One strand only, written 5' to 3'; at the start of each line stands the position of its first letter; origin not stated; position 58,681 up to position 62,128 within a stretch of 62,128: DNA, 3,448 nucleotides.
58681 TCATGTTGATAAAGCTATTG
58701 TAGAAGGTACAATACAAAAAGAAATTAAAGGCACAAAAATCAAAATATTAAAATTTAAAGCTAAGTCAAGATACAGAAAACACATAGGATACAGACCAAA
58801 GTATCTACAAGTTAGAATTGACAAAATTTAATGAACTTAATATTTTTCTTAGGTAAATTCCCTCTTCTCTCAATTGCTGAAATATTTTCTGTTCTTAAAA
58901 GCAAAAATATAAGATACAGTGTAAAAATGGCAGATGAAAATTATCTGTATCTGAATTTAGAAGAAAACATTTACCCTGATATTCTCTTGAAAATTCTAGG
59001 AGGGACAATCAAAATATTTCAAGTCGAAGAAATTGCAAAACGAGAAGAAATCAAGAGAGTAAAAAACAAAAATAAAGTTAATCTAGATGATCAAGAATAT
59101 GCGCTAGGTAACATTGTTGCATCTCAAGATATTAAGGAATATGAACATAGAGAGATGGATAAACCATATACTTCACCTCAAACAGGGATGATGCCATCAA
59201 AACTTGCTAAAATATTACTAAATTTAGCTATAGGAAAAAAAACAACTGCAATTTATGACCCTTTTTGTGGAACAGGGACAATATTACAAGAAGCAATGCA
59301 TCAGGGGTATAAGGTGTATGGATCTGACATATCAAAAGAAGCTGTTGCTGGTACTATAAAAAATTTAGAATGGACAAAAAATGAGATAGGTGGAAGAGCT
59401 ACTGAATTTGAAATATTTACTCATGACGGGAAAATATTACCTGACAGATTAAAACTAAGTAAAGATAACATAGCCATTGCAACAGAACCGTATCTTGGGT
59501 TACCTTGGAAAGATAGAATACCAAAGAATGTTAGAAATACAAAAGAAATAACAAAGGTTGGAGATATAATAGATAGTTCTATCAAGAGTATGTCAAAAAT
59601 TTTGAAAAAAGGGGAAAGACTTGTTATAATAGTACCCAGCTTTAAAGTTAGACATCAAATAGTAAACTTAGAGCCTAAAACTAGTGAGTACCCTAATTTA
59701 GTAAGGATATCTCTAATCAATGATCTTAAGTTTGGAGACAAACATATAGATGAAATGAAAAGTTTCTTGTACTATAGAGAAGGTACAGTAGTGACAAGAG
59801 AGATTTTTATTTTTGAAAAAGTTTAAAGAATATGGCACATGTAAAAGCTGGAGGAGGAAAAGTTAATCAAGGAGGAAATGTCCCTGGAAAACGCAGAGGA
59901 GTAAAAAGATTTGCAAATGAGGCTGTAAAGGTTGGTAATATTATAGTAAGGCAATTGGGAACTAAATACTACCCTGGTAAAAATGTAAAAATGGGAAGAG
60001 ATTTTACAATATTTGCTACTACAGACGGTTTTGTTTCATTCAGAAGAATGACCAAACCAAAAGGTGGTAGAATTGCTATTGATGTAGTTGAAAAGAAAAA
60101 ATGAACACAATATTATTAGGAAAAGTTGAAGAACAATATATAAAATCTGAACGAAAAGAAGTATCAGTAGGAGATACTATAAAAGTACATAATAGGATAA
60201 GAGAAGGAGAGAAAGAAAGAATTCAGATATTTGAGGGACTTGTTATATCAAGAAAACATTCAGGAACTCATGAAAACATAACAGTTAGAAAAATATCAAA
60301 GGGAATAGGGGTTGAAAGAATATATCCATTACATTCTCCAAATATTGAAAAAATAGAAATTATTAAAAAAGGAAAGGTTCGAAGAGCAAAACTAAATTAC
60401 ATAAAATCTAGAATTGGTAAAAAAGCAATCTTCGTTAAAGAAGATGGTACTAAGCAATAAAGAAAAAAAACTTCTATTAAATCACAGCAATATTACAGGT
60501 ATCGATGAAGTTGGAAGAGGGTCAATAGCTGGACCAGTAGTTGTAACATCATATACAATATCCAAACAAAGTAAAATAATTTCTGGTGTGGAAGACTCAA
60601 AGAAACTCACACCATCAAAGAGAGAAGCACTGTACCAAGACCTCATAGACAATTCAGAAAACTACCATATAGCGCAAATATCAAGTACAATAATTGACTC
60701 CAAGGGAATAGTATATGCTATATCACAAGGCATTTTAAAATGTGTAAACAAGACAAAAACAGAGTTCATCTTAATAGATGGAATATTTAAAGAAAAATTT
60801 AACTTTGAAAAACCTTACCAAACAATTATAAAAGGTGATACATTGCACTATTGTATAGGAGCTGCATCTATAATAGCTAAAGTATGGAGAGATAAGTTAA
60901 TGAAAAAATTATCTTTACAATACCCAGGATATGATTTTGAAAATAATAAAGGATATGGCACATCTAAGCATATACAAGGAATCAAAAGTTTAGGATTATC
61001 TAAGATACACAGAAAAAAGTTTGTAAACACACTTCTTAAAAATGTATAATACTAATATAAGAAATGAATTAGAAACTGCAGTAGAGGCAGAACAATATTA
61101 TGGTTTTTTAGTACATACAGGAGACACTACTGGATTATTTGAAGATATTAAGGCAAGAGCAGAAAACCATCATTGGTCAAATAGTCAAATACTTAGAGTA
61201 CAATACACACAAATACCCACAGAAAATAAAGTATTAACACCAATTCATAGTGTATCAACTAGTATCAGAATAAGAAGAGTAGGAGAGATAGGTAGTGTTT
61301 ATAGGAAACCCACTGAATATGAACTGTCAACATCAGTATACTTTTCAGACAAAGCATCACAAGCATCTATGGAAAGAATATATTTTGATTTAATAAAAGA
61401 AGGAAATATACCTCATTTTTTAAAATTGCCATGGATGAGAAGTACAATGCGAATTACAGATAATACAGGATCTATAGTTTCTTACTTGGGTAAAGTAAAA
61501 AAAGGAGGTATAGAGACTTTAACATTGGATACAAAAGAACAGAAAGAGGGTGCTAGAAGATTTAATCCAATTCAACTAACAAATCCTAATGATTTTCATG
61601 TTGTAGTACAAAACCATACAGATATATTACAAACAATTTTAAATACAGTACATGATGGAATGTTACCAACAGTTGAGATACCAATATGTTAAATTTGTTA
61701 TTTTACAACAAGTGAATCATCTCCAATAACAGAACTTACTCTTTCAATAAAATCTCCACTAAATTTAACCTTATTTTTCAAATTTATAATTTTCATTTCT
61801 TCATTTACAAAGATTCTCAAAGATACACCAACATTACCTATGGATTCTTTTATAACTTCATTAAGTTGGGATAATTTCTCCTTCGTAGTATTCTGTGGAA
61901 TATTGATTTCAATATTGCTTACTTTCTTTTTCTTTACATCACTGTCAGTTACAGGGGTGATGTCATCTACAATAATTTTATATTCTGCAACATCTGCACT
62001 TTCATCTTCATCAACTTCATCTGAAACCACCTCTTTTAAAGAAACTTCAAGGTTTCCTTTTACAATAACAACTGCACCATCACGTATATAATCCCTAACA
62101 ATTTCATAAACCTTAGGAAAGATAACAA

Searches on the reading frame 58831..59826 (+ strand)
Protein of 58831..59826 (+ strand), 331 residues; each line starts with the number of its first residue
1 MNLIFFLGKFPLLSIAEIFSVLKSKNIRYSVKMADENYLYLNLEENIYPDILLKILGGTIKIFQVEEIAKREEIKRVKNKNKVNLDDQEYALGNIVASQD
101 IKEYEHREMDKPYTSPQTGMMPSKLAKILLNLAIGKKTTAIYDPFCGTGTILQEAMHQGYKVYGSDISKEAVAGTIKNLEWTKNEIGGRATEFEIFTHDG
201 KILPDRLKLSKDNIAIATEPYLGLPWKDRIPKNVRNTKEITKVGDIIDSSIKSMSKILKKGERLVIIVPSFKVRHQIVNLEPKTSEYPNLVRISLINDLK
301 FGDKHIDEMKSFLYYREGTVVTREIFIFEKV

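Call 88: search_protein_families(library=pfam, proteins=[window:58831-59826:+], max_evalue=0.00001)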
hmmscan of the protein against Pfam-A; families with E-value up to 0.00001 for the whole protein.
window:58831-59826:+ (331 aa): 2 families
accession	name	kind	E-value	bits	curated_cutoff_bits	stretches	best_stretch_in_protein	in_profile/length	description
PF01170.24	UPF0020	-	1.7e-10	41.4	22.3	1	119-180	10-97/197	RMKL-like, methyltransferase domain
PF01555.25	N6_N4_Mtase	-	7.8e-09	36.2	26.7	1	71-173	119-217/221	DNA methylase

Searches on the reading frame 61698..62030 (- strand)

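Call 21: search_protein_families(library=pfam, proteins=[window:61698-62030:-], max_evalue=0.01)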
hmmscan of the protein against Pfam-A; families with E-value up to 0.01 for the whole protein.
window:61698-62030:- (110 aa): 2 families
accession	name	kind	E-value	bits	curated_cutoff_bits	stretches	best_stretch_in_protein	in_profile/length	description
PF21111.3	CDI_toxin_EC869_like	-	0.0021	18.8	27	1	13-63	66-113/123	CDI toxin restriction endonuclease-like domain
PF24340.1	DH_2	-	0.0086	16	27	1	4-73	11-77/208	DBL homology domain (DH-domain)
